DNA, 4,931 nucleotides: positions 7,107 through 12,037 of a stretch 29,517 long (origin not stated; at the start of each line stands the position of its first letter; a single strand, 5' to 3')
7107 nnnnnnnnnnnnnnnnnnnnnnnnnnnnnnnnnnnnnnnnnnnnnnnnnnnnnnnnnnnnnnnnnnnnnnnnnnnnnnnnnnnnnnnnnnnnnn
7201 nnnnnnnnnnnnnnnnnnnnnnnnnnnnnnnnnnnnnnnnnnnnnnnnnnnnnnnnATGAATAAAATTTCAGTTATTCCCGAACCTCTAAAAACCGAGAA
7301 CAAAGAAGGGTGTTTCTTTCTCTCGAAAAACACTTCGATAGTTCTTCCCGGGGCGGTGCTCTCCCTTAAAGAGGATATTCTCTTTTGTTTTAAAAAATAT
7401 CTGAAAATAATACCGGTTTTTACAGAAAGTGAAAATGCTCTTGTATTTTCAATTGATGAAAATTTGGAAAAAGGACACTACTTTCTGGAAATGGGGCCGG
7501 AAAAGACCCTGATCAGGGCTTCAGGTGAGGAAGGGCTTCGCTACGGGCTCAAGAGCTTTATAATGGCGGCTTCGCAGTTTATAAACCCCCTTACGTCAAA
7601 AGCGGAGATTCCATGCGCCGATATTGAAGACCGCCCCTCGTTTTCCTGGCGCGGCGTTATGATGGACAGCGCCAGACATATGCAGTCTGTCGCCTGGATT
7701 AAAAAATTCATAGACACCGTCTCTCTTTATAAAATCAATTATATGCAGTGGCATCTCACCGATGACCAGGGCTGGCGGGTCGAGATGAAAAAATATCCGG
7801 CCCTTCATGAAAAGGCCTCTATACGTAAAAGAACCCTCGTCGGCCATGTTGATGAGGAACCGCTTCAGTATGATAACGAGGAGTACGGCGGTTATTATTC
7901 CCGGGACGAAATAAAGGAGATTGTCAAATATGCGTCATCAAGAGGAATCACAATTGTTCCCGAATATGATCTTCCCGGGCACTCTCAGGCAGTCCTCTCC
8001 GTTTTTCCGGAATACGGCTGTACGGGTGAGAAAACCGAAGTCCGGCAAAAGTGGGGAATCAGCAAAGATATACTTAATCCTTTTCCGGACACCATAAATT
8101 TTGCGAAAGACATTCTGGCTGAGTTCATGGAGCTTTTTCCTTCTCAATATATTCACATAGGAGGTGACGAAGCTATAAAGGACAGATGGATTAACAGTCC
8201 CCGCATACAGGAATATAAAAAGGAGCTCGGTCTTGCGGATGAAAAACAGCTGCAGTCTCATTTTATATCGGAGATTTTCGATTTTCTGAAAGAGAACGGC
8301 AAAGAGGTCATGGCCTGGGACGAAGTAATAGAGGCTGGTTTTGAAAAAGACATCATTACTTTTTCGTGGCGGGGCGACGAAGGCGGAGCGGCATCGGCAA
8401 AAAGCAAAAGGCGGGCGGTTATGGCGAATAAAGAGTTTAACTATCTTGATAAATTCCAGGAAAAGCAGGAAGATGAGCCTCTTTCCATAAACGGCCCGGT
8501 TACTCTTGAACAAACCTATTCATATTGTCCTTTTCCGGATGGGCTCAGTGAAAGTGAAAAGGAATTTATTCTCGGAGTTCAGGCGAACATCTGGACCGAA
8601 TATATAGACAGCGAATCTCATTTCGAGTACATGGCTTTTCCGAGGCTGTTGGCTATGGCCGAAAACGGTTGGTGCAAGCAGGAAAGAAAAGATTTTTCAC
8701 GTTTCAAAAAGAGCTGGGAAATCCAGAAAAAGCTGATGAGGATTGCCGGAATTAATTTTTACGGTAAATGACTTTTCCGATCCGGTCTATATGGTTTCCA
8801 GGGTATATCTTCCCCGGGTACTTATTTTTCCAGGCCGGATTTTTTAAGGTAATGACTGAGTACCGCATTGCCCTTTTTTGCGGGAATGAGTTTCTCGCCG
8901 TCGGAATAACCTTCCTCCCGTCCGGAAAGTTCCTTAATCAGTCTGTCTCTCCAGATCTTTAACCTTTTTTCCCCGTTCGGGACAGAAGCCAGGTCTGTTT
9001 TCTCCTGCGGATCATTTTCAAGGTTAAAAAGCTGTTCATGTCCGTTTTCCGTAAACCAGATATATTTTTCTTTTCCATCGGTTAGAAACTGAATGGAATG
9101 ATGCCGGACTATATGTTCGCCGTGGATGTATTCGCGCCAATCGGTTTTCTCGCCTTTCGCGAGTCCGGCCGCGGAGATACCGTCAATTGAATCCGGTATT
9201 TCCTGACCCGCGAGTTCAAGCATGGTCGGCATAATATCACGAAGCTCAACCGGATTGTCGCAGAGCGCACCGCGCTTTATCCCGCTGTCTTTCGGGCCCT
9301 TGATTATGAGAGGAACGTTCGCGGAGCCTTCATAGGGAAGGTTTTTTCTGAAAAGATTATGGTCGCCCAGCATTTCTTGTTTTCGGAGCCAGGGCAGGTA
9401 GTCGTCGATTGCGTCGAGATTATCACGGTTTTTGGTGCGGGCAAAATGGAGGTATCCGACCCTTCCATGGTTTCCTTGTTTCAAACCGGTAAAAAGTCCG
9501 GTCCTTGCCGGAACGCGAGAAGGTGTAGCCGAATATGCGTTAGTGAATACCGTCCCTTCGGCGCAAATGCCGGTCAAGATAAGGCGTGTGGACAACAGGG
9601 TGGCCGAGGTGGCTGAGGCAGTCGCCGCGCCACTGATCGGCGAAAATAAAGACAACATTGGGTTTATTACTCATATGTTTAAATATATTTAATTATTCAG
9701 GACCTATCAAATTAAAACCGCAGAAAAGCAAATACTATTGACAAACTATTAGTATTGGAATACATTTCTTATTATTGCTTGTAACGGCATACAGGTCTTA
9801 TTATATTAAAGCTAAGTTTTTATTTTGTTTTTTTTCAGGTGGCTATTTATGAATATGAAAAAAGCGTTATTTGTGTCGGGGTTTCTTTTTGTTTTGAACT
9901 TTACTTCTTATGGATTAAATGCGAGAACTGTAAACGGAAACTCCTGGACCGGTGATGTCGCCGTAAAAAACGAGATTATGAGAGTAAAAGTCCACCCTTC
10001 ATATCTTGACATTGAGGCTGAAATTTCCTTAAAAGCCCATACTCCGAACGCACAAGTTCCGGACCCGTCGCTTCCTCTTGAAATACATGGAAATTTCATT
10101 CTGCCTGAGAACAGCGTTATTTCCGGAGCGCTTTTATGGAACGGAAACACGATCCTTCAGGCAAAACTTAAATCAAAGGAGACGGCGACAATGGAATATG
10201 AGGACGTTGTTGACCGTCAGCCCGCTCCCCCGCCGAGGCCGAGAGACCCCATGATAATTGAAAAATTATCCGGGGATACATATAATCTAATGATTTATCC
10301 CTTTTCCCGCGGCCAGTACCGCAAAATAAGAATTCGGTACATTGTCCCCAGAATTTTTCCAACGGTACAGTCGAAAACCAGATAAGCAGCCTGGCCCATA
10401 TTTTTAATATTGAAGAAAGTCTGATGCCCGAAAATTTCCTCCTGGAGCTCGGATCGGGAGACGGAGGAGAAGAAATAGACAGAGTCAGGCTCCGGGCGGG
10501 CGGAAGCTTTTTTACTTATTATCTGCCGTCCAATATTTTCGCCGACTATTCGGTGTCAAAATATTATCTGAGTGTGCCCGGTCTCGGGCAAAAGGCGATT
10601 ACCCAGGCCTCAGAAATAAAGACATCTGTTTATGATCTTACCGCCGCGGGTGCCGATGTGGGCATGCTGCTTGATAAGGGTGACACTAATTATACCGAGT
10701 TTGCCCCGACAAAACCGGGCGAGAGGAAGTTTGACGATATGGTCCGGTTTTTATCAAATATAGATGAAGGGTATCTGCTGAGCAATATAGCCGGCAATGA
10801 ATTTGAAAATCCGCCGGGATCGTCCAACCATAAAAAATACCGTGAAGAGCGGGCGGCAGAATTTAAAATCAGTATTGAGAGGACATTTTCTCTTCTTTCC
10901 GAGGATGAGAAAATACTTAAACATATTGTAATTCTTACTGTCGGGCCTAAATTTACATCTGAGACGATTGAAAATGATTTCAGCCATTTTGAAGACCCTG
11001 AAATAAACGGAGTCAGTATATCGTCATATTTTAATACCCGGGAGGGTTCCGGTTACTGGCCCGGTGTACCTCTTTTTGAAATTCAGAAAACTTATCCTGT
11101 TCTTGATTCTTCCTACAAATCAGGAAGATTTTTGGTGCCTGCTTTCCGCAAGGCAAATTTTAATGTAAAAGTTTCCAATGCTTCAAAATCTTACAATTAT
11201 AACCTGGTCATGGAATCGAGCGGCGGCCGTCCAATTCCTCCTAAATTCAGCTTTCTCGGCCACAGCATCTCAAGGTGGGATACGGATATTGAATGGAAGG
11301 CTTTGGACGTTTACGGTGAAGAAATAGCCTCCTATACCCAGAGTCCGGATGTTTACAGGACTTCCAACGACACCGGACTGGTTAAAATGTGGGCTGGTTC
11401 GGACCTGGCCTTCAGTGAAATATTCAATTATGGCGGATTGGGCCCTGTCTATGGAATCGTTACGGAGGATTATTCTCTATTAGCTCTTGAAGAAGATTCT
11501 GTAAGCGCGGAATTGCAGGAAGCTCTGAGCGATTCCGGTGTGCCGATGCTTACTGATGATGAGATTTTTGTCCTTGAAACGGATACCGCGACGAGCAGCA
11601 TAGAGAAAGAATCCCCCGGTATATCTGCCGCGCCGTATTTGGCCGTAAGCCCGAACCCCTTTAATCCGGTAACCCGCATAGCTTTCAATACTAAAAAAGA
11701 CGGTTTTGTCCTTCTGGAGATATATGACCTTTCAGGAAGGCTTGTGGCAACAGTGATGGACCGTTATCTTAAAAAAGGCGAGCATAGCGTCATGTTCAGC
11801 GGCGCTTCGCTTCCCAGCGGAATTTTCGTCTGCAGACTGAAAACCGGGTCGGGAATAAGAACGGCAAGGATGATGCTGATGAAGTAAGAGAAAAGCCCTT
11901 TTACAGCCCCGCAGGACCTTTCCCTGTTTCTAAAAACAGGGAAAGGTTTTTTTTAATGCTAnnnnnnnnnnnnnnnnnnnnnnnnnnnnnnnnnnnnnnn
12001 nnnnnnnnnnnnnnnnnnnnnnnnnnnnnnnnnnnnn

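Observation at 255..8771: Five-gene operon that looks like a glycolipid (glycosyl-diacylglycerol) synthesis and remodelling cluster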

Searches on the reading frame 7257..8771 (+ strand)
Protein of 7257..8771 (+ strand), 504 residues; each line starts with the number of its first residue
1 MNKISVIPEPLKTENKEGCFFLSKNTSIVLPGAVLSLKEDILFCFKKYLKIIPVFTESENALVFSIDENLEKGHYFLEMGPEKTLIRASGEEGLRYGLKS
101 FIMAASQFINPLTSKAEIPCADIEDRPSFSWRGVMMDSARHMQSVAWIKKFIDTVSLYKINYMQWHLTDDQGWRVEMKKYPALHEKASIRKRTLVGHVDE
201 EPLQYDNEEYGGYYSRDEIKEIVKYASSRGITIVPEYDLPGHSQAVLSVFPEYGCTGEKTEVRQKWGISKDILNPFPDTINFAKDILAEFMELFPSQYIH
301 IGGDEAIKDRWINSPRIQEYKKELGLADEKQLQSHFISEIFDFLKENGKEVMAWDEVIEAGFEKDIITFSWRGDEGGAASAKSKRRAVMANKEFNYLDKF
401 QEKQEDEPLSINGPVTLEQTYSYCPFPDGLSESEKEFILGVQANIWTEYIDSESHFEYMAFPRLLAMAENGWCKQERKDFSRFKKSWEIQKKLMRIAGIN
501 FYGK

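Call 3: search_protein_families(library=pfam, proteins=[window:7257-8771:+], max_evalue=0.01)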
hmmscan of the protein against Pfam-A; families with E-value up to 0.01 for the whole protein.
window:7257-8771:+ (504 aa): 2 families
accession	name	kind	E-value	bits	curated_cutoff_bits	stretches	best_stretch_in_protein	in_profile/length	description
PF00728.28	Glyco_hydro_20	-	7.5e-104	348.3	22.3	1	129-474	1-347/348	Glycosyl hydrolase family 20, catalytic domain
PF02838.20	Glyco_hydro_20b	-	8.6e-10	39.9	26.1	1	4-125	2-123/124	Glycosyl hydrolase family 20, domain 2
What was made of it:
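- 7257..8771 (+): g5: cytoplasmic GH20 beta-N-acetylhexosaminidase. Pfam GH20 348 bits plus GH20b (call 3).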

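Call 4: search_protein_families(library=ncbifam, proteins=[window:7257-8771:+], max_evalue=0.01)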
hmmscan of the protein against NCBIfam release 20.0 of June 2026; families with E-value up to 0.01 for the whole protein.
window:7257-8771:+ (504 aa): 0 families

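Call 73: find_encoding_contigs(protein=window:7257-8771:+, flank=10000, max_places=4)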
Protein window:7257-8771:+ (504 aa): no gene with exactly this product is on record in the collection.
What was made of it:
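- Tried and rejected: An exact-sequence lookup of g5 found nothing on record (call 73).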

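Call 86: search_solved_structures(query=window:7257-8768:+, max_evalue=1e-20)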
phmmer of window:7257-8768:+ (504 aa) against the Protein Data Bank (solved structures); distinct sequences matched with E-value up to 1e-20: 41.
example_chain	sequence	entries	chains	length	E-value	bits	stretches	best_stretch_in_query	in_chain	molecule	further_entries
6q63_A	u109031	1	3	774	2.6e-109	369.3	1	52-484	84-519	Beta-hexosaminidase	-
7cbn_A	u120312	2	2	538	4.1e-92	312.6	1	58-501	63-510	Beta-N-acetylhexosaminidase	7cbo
7dup_A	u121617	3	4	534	2.6e-86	293.5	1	2-501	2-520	Beta-N-acetylhexosaminidase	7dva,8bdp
7dvb_A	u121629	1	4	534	1.2e-85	291.2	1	2-501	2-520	Beta-N-acetylhexosaminidase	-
3rcn_A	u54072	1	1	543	2.3e-83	283.7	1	63-484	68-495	Beta-N-acetylhexosaminidase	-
6ezr_A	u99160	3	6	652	1.7e-82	280.9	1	56-501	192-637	Beta-N-acetylglucosaminidase Nag2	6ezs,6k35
6ezt_A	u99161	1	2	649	2.1e-81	277.3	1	56-501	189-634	Beta-N-acetylglucosaminidase Nag2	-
8bbl_A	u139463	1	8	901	2.2e-77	264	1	62-485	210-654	Beta-N-acetylhexosaminidase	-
6je8_A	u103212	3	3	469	1.5e-66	228.3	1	69-486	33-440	Beta-N-acetylhexosaminidase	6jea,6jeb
4pys_A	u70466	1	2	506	4e-65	223.6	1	64-484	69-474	beta-N-acetylhexosaminidase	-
8pxu_A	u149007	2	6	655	4.9e-65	223.3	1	75-501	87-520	Beta-N-acetylhexosaminidase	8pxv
6yhh_A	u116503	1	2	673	1.1e-64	222.1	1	73-488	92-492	Beta-N-acetylglucosaminidase-like protein Glycoside hydrolase family 20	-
8pxt_A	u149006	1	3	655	2.8e-64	220.8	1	75-501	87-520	Beta-N-acetylhexosaminidase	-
3gh4_A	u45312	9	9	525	7e-53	183.2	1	5-502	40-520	beta-hexosaminidase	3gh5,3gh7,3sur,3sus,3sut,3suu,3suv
1hp4_A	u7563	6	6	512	9.5e-51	176.1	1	75-502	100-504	BETA-N-ACETYLHEXOSAMINIDASE | B-N-acetylhexosaminidase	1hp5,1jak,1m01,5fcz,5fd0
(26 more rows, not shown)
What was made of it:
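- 7257..8771 (+): Best PDB hit is BT0459 at E 2.6e-109 (call 86).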

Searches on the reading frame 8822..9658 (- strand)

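Call 3: search_protein_families(library=pfam, proteins=[window:8822-9658:-], max_evalue=0.01)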
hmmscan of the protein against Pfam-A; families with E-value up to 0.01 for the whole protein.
window:8822-9658:- (278 aa): 2 families
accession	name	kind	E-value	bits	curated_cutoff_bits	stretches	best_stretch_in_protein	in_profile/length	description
PF16347.10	SGSH_C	-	1.2e-15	58.4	29.3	1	98-234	1-142/154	N-sulphoglucosamine sulphohydrolase, C-terminal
PF00884.28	Sulfatase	-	2.4e-06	27.5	25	1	23-67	25-68/301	Sulfatase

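Call 4: search_protein_families(library=ncbifam, proteins=[window:8822-9658:-], max_evalue=0.01)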
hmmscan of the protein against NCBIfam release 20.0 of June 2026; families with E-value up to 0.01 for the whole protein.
window:8822-9658:- (278 aa): 4 families
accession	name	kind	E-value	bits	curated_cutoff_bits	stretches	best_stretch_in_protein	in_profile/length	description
NF010322.0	PRK13759.1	equivalog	2e-80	270.6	481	3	95-272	307-485/486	arylsulfatase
NF052527.1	Mn_arylsulf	exception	2.1e-44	152.2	850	2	95-259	304-467/479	manganese-dependent arylsulfatase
TIGR03417.1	chol_sulfatase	equivalog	8.1e-21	74.5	433.45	1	95-239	292-435/500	choline-sulfatase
NF045661.1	HdlasePehA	equivalog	1.1e-20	73.8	900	1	94-241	320-482/506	phosphoric/sulfuric ester hydrolase PehA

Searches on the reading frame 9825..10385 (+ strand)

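Call 3: search_protein_families(library=pfam, proteins=[window:9825-10385:+], max_evalue=0.01)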
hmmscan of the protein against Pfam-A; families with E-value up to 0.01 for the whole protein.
window:9825-10385:+ (186 aa): 1 family
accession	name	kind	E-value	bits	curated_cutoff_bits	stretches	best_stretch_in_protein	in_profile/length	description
PF08487.16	VIT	-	2e-06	28.4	26.5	1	85-172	31-111/111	Vault protein inter-alpha-trypsin domain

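Call 4: search_protein_families(library=ncbifam, proteins=[window:9825-10385:+], max_evalue=0.01)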
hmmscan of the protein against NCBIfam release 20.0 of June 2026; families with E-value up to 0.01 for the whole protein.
window:9825-10385:+ (186 aa): 2 families
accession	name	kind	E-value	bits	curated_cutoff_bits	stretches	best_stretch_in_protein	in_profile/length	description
TIGR04477.1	sorted_by_XrtN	equivalog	2.3e-06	26.1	250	1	41-171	317-440/822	XrtN system VIT domain-containing protein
TIGR04286.1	MSEP-CTERM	equivalog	1e-05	23.7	150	1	86-168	499-574/920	MSEP-CTERM sorting domain-containing protein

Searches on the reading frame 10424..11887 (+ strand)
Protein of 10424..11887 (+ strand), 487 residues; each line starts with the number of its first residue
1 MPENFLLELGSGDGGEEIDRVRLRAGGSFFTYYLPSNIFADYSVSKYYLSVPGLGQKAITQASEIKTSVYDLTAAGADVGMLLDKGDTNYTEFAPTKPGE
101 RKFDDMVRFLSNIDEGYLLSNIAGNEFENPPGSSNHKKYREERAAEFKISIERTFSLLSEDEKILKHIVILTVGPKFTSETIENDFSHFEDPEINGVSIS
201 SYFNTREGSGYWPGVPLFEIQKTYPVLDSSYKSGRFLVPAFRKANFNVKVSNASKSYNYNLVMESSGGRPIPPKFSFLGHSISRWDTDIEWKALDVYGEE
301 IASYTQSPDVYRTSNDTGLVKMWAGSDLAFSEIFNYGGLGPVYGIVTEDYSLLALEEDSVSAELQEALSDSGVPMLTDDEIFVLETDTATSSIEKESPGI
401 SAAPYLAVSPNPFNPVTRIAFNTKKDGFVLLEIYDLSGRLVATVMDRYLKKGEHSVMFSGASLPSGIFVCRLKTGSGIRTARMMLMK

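Call 3: search_protein_families(library=pfam, proteins=[window:10424-11887:+], max_evalue=0.01)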
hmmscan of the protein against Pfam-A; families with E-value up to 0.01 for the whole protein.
window:10424-11887:+ (487 aa): 1 family
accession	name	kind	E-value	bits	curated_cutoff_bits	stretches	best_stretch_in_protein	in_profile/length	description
PF18962.6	Por_Secre_tail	-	7.1e-06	26.7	27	1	409-479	2-69/75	Secretion system C-terminal sorting domain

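Call 4: search_protein_families(library=ncbifam, proteins=[window:10424-11887:+], max_evalue=0.01)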
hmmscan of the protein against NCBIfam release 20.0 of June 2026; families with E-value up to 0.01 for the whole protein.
window:10424-11887:+ (487 aa): 3 families
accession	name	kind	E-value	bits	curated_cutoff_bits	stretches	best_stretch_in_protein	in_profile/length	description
TIGR04183.1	Por_Secre_tail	domain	3.5e-07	30.1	23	1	408-484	1-70/72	T9SS type A sorting domain-containing protein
NF038113.1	T9SSA_dep_M36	equivalog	5.7e-06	24.8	885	1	406-484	793-867/869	T9SS-dependent M36 family metallopeptidase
NF052323.1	T9SSA_dep_M6i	equivalog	0.00052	18.1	600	1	410-477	962-1029/1043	T9SS-dependent M6-like inactivated metalloprotease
